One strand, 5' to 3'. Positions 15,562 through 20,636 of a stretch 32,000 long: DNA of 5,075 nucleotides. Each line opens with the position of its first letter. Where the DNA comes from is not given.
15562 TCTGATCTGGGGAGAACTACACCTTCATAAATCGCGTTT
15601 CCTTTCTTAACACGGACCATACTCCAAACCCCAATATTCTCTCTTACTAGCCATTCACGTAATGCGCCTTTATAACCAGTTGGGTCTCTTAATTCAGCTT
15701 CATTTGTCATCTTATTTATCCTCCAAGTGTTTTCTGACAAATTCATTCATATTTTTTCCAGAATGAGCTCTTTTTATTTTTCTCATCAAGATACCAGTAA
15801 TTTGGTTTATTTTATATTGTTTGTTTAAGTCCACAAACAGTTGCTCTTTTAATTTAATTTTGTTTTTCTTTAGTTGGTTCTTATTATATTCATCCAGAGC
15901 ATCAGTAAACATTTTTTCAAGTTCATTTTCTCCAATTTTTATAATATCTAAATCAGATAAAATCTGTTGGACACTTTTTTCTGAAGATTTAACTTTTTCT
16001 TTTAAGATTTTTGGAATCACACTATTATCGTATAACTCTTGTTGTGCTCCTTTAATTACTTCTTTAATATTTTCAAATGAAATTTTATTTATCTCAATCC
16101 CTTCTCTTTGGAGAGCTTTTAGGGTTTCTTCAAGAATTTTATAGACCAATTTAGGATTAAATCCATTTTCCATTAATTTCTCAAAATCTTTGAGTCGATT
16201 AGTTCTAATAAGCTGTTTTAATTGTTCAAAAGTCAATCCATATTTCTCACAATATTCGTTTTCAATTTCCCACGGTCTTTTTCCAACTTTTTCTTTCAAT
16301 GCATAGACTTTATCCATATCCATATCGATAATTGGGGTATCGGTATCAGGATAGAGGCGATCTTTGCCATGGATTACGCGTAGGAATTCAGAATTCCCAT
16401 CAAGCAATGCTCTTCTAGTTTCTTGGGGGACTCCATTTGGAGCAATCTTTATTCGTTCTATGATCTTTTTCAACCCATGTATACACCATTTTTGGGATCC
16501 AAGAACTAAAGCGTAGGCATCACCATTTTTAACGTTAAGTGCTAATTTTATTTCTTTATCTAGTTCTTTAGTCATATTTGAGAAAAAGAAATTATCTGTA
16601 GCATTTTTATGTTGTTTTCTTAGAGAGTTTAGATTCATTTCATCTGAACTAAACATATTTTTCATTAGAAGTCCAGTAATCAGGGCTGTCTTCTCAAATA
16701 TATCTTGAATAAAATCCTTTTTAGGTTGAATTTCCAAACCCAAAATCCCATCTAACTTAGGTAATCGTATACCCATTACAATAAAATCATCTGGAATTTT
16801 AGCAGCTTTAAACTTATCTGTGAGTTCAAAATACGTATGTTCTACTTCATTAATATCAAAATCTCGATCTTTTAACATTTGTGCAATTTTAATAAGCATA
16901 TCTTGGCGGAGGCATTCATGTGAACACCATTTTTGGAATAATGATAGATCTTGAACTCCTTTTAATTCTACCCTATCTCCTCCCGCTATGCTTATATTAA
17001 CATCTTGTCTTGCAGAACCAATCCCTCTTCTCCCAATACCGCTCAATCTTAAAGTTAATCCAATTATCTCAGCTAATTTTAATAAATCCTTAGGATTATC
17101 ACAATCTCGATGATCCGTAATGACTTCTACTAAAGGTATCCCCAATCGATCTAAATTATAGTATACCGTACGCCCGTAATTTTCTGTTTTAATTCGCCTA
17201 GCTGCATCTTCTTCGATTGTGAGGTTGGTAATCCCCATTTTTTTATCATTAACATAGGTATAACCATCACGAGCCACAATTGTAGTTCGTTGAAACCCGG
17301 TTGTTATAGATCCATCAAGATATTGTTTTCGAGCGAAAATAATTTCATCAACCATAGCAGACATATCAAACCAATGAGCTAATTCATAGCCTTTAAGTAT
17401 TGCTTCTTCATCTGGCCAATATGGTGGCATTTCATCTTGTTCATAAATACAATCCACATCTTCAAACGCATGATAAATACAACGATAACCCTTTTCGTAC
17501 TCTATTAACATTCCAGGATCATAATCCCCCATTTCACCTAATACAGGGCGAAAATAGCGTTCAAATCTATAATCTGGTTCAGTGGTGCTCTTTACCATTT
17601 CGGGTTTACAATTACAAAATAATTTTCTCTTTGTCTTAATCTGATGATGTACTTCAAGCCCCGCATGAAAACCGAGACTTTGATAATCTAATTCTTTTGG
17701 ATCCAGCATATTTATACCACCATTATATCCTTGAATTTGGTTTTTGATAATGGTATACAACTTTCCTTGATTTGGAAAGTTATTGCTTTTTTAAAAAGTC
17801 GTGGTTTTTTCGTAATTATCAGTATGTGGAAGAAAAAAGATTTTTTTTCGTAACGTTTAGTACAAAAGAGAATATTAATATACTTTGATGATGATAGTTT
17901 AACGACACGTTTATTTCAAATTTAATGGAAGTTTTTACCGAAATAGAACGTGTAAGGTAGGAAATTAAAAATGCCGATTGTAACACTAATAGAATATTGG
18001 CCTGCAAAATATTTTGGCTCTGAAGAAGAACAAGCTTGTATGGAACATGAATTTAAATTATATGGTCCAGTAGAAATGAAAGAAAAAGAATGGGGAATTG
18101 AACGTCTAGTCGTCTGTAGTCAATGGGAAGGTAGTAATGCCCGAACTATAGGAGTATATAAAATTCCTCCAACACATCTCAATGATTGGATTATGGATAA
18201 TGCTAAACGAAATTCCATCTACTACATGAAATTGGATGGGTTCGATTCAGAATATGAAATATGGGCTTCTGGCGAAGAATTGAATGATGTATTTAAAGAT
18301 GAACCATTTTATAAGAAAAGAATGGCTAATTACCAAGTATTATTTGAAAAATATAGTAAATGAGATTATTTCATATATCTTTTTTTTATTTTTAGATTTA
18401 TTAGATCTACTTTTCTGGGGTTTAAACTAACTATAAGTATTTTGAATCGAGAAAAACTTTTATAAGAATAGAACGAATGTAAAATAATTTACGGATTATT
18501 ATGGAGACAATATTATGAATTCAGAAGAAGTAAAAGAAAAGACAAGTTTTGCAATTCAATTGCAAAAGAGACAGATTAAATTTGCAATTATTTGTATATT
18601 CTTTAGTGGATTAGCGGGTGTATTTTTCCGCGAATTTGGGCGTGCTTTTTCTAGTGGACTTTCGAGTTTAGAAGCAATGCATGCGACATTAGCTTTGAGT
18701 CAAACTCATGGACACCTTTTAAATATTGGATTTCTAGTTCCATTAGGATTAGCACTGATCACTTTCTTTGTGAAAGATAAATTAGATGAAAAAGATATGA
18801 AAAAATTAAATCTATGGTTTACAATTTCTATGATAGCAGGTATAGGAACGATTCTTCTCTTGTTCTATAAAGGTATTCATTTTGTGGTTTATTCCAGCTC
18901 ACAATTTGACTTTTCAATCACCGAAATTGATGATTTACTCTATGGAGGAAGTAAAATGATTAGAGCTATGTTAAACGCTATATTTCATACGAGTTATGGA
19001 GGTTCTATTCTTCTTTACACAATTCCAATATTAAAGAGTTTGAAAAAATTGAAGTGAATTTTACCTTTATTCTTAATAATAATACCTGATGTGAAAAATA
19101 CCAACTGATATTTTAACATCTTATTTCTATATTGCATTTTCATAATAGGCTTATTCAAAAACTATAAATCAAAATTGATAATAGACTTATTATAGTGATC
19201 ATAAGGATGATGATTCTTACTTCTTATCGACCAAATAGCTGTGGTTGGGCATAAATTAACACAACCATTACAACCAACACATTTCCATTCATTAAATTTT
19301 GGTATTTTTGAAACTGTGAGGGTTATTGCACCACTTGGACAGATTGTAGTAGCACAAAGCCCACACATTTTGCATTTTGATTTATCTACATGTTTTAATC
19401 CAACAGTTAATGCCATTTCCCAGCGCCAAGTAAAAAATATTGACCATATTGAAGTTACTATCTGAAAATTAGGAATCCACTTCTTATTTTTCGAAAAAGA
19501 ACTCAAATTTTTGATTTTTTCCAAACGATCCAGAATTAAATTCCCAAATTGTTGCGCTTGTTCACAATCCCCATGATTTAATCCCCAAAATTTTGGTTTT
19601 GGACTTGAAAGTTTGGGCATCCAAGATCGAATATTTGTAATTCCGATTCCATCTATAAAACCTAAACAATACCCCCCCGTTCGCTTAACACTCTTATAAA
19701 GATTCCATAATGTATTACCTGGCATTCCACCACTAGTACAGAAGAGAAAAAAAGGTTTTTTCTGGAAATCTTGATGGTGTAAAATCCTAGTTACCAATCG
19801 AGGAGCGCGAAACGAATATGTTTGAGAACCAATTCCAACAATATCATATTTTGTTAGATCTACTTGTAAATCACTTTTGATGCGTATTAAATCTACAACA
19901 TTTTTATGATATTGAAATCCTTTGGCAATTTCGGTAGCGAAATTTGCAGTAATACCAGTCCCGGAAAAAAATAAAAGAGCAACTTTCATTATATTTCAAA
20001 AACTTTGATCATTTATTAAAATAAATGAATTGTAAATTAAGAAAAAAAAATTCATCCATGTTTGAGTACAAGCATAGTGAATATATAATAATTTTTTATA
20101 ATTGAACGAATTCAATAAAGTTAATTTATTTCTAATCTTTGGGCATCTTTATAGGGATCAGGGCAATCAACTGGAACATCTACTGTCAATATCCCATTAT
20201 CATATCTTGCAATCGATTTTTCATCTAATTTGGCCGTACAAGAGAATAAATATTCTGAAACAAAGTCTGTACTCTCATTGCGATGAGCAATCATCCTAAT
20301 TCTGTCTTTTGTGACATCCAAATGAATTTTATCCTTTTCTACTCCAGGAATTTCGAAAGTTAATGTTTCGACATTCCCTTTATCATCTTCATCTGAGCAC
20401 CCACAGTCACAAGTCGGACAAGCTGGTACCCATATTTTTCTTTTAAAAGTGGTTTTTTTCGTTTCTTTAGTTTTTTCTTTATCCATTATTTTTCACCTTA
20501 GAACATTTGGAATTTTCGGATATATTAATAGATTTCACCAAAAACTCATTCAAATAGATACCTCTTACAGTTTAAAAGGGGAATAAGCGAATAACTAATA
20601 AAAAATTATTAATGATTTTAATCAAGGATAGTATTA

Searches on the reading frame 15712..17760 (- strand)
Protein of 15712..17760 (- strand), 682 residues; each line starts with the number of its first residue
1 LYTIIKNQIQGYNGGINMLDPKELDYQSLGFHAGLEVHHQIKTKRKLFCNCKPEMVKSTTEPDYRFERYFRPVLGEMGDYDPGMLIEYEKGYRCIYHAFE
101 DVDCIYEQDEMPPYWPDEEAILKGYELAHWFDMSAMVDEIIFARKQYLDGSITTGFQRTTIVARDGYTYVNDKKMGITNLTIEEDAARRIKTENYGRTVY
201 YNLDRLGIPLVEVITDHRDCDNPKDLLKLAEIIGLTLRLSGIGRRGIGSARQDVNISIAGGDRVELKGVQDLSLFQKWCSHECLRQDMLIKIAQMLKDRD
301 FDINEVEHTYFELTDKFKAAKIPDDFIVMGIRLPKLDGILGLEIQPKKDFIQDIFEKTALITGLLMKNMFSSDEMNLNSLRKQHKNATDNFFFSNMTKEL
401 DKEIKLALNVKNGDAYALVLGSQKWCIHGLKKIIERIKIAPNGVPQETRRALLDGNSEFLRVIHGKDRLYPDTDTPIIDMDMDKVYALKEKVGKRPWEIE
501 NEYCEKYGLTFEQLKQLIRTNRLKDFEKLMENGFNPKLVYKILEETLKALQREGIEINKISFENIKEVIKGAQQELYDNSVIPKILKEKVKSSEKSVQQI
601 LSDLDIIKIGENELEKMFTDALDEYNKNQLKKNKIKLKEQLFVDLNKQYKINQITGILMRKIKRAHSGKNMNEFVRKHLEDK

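Call 22: search_protein_families(library=pfam, proteins=[window:15712-17760:-], max_evalue=0.001)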
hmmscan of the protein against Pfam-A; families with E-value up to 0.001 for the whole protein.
window:15712-17760:- (682 aa): 1 family
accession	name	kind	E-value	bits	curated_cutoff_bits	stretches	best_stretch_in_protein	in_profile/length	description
PF02934.20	GatB_N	-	1.4e-39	136.4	23.4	1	33-482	3-273/277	GatB/GatE catalytic domain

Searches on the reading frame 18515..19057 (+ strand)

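Call 22: search_protein_families(library=pfam, proteins=[window:18515-19057:+], max_evalue=0.001)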
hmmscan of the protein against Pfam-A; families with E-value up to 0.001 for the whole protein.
window:18515-19057:+ (180 aa): 1 family
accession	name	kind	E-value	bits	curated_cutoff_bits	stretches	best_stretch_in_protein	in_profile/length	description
PF11070.13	DUF2871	-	6.7e-09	36.5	27.4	1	18-128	2-100/134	Protein of unknown function (DUF2871)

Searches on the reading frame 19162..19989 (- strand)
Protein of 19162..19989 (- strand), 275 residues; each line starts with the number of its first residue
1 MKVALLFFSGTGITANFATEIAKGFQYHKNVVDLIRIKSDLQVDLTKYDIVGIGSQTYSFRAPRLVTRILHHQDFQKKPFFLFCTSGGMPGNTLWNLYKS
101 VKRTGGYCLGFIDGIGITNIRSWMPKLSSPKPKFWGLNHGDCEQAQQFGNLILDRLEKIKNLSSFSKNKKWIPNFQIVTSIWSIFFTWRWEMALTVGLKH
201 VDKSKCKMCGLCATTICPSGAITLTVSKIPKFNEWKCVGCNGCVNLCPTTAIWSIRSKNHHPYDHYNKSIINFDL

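Call 22: search_protein_families(library=pfam, proteins=[window:19162-19989:-], max_evalue=0.001)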
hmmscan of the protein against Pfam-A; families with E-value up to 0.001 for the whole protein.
window:19162-19989:- (275 aa): 10 families
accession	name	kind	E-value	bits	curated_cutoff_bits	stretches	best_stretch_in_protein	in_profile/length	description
PF12837.12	Fer4_6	-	1.1e-08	35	25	1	200-222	3-24/24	4Fe-4S binding domain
PF00037.32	Fer4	-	7.4e-08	32.3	21.1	1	236-252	7-23/24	4Fe-4S binding domain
PF12838.12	Fer4_7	-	1.7e-07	32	27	1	205-251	1-52/52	4Fe-4S dicluster domain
PF13237.11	Fer4_10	-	3.7e-07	30.4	25.5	1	201-248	4-53/53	4Fe-4S dicluster domain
PF12797.12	Fer4_2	-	4e-07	30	24.5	1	229-249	2-22/22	4Fe-4S binding domain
PF14697.11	Fer4_21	-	4.7e-07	30.3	35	1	200-251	2-56/59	4Fe-4S dicluster domain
PF13187.11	Fer4_9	-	6e-07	29.8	27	1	205-252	1-52/52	4Fe-4S dicluster domain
PF12724.12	Flavodoxin_5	-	3.6e-05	24.5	27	1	5-91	2-89/145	Flavodoxin domain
PF13484.11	Fer4_16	-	5.9e-05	24.2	30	0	236-254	1-19/66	4Fe-4S double cluster binding domain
PF25160.1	LdpA_Fe-S-bd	-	0.0009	19.4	27.6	1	215-253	11-44/49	LdpA Fe-S cluster-binding domain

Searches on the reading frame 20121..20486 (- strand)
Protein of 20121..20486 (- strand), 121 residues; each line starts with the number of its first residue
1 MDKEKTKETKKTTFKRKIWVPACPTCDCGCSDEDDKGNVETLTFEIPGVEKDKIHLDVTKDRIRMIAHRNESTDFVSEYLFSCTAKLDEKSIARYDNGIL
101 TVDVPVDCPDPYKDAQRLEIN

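Call 22: search_protein_families(library=pfam, proteins=[window:20121-20486:-], max_evalue=0.001)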
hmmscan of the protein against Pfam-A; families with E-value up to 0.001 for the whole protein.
window:20121-20486:- (121 aa): 1 family
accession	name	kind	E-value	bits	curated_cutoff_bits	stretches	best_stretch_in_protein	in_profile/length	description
PF00011.27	HSP20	-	1.8e-06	28.4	20.8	1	41-120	10-101/102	Hsp20/alpha crystallin family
